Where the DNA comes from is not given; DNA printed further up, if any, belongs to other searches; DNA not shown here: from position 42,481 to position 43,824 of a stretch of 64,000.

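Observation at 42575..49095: Inverted pair of ~90%-identical HUH/Y1 transposase-like genes brackets a foreign two-gene cassette between recG and a CPBP protease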

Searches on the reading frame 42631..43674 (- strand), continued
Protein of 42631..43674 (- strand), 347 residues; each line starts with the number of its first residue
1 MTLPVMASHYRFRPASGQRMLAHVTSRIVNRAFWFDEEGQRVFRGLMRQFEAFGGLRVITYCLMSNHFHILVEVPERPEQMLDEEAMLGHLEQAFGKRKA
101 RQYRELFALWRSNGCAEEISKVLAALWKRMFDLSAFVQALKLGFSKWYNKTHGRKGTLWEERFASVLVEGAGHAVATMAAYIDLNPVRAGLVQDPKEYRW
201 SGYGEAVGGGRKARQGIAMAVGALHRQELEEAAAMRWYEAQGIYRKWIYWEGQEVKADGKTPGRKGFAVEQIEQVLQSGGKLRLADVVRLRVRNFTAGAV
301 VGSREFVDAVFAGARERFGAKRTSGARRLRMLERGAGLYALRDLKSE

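Call 79: search_protein_representatives(protein=window:42634-43659:-)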
Query: 342 residues. Proteins with E-value up to 0.001 (for the whole library): 16343; up to 1e-10: 3186; up to 1e-30: 738. The best 150 are listed.
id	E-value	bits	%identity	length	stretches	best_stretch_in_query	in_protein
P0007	1.2e-100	353.3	50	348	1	9-340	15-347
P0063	1.6e-86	306.9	48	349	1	16-340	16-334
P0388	1.3e-80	287.5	47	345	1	17-332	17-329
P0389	5.5e-80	285.4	49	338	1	9-340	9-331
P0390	9.5e-76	271.5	44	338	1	16-340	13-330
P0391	1.2e-75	271.1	49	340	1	16-330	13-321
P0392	2.0e-75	270.5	46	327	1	17-339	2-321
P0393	9.6e-75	268.2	42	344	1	15-340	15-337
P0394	1.3e-74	267.8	47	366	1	17-341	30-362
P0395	2.5e-73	263.5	45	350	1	17-340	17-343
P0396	3.2e-73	263.2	47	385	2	16-215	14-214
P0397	4.2e-73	262.8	41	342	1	16-340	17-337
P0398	7.4e-73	262.0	44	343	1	13-338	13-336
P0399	9.9e-73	261.6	46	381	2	13-224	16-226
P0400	1.0e-72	261.6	47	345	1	17-340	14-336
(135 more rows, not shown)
